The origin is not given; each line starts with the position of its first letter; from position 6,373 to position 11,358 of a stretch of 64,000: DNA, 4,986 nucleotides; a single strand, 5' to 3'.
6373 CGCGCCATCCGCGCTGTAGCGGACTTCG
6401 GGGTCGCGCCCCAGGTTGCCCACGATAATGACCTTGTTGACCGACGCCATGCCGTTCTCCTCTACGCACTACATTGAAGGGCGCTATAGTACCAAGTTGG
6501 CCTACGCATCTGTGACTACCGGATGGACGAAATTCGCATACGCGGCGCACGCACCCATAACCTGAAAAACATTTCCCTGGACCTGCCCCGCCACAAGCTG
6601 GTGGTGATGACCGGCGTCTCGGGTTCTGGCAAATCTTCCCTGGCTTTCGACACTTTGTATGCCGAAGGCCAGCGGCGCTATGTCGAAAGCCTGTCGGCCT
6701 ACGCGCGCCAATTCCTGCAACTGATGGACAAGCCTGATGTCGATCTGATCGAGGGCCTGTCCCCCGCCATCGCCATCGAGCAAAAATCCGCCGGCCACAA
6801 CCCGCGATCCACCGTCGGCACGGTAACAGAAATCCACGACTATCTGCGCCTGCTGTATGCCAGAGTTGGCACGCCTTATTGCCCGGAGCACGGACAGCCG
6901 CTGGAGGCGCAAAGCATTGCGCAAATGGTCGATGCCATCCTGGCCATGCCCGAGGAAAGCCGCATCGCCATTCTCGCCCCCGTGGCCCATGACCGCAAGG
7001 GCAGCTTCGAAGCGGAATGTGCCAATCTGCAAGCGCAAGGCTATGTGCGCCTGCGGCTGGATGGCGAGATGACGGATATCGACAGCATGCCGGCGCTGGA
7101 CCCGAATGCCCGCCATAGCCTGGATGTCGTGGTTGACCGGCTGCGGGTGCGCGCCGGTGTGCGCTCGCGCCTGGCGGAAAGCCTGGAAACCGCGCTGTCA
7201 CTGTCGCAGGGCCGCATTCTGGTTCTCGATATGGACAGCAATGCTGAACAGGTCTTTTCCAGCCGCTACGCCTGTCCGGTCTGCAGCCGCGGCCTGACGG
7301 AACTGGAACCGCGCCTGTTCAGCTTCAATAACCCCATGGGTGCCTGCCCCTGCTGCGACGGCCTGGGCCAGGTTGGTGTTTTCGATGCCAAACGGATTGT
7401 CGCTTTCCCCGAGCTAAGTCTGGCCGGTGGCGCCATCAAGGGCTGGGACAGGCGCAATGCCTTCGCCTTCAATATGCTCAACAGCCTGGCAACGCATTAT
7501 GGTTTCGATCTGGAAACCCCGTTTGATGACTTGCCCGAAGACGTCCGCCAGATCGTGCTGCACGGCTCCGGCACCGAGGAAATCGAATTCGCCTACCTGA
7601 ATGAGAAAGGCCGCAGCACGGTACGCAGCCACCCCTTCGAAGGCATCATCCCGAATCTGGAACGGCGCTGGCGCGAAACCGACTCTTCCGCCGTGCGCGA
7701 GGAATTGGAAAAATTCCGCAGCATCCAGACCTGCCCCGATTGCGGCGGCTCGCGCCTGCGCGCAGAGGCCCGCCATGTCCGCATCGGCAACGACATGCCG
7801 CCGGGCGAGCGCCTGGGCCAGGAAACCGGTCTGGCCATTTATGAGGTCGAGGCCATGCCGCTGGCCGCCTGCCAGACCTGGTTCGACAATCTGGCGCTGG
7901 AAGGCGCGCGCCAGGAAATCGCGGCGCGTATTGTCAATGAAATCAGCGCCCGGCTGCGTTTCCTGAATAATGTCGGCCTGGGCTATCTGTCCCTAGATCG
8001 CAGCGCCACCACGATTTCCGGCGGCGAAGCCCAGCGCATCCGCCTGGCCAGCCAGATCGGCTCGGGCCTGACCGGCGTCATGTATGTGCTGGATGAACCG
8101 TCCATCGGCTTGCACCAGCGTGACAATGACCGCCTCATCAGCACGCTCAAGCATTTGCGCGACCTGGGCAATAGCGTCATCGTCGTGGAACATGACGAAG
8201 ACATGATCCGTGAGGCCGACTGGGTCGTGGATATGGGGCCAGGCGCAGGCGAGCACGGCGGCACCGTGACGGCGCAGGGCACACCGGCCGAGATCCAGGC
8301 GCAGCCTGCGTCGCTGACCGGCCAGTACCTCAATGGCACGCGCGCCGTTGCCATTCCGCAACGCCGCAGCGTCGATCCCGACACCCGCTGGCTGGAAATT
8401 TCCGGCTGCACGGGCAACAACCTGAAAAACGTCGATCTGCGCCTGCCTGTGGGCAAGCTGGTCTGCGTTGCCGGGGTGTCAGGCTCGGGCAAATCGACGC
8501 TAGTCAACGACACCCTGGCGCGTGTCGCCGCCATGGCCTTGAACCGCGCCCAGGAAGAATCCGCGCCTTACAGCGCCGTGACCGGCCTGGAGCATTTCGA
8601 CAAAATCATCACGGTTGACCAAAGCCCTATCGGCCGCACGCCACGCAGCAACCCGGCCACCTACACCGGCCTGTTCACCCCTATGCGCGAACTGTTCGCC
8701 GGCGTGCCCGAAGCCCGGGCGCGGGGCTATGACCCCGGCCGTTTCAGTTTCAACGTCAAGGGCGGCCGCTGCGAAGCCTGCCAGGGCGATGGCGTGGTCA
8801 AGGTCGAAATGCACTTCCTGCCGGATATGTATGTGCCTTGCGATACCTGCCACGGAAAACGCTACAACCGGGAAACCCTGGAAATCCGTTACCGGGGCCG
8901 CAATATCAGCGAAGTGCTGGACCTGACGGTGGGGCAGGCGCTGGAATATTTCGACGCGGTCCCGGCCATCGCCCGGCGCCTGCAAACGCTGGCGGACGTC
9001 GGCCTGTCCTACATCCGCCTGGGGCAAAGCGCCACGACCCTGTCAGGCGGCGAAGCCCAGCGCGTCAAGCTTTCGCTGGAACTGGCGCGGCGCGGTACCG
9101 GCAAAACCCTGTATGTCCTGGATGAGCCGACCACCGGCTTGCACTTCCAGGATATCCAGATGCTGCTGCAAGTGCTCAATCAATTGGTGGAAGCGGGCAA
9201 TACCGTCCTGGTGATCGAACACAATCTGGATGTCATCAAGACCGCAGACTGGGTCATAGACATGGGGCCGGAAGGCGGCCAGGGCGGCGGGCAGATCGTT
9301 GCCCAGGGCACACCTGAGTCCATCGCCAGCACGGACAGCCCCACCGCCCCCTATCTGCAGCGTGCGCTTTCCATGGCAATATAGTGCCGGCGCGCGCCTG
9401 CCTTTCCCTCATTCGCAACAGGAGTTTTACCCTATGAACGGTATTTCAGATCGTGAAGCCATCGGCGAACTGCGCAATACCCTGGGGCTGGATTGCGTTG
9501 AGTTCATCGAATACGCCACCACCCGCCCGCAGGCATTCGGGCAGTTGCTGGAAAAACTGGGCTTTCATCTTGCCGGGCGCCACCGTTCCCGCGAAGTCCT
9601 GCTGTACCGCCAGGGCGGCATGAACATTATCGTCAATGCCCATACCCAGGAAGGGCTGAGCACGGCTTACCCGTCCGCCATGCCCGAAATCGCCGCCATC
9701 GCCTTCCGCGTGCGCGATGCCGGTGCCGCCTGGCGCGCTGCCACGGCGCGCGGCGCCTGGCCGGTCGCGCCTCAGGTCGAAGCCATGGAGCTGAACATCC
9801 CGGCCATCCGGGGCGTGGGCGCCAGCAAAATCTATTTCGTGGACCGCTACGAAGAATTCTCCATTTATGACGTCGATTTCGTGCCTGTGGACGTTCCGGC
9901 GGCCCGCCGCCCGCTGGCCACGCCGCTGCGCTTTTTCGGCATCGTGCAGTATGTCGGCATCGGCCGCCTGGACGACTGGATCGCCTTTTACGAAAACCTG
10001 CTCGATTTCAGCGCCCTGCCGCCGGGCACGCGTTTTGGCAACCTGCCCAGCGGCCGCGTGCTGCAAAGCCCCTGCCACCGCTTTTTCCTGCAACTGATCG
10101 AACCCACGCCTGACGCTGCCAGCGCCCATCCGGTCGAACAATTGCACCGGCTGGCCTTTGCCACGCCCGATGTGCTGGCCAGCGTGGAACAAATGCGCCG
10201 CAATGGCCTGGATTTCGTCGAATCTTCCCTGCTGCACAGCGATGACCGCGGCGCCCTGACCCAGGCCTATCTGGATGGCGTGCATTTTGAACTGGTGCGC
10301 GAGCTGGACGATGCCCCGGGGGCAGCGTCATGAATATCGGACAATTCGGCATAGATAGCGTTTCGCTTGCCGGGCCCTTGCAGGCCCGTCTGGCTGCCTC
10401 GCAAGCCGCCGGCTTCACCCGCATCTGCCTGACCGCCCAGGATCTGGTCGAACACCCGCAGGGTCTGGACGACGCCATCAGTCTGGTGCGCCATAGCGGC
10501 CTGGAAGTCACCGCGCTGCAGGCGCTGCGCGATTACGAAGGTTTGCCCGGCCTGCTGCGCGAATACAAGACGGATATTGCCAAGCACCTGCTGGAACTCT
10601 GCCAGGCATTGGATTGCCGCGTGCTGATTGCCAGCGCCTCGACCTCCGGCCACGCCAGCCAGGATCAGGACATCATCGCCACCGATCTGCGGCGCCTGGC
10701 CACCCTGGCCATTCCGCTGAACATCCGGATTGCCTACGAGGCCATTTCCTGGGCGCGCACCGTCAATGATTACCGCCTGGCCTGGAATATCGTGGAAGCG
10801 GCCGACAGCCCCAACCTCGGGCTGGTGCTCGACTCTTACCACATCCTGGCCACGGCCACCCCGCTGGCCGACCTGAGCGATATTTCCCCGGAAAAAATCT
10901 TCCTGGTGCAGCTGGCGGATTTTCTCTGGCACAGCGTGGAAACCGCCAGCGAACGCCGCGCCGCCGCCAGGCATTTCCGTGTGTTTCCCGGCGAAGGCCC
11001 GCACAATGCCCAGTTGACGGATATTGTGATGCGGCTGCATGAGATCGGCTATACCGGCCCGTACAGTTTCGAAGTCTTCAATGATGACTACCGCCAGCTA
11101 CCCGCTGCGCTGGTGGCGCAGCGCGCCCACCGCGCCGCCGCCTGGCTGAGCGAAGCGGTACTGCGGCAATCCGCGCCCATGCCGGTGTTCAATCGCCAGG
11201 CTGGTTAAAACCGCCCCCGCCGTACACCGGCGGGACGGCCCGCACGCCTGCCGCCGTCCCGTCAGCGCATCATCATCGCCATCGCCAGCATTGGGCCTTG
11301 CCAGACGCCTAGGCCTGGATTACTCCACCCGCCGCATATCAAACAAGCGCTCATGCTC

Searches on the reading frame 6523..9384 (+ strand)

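Call 59: search_protein_families(library=pfam, proteins=[window:6523-9384:+], max_evalue=0.00001)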
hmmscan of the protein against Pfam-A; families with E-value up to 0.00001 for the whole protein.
window:6523-9384:+ (953 aa): 8 families
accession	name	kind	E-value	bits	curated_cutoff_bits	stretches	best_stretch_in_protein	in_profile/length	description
PF17755.6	UvrA_DNA-bind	-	1.2e-37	129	23.2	1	288-397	1-110/110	UvrA DNA-binding domain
PF17760.6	UvrA_inter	-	1.7e-35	121.6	23.3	1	130-237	1-108/109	UvrA interaction domain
PF00005.33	ABC_tran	-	2e-19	71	25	0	634-662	1-29/137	ABC transporter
PF02463.25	SMC_N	-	1.8e-10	41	40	0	837-914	134-211/220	RecF/RecN/SMC N terminal domain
PF13191.12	AAA_16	-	8.4e-08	33.3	32.6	0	645-687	25-70/167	AAA ATPase domain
PF03193.22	RsgA_GTPase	-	7e-07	29.7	30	0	621-667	84-129/174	RsgA GTPase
PF20703.3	nSTAND1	-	1.2e-06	28.9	27.1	0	10-81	19-86/379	Novel STAND NTPase 1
PF13555.12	AAA_29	-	9.6e-06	25.7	27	0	646-661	24-39/61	P-loop containing region of AAA domain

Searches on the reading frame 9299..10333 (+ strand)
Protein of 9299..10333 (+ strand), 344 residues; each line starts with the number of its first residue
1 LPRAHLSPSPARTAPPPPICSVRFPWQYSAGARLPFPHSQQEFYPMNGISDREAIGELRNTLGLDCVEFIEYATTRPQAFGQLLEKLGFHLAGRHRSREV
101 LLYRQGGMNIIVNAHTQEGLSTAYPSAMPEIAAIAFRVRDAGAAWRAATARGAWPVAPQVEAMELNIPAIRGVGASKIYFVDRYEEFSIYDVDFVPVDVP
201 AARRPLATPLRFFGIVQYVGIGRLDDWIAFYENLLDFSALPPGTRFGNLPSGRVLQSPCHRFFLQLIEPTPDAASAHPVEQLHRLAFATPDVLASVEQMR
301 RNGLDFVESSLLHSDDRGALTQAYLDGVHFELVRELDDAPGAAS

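Call 59: search_protein_families(library=pfam, proteins=[window:9299-10333:+], max_evalue=0.00001)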
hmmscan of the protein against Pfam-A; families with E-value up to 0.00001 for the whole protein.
window:9299-10333:+ (344 aa): 3 families
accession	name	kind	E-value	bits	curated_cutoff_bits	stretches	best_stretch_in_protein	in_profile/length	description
PF14696.12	Glyoxalase_5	-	1.6e-40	139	27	1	60-194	3-138/139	Hydroxyphenylpyruvate dioxygenase, HPPD, N-terminal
PF13669.12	Glyoxalase_4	-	2.4e-06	28.2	27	0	264-309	50-96/109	Glyoxalase/Bleomycin resistance protein/Dioxygenase superfamily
PF00903.31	Glyoxalase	-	3e-06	28.1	20.6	0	221-308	9-97/121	Glyoxalase/Bleomycin resistance protein/Dioxygenase superfamily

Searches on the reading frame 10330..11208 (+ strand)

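Call 59: search_protein_families(library=pfam, proteins=[window:10330-11208:+], max_evalue=0.00001)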
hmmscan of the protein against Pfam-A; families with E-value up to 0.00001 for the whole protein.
window:10330-11208:+ (292 aa): 1 family
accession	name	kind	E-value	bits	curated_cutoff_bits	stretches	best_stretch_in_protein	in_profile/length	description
PF01261.30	AP_endonuc_2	-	2.7e-27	96.5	31.1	1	25-264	5-240/249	Xylose isomerase-like TIM barrel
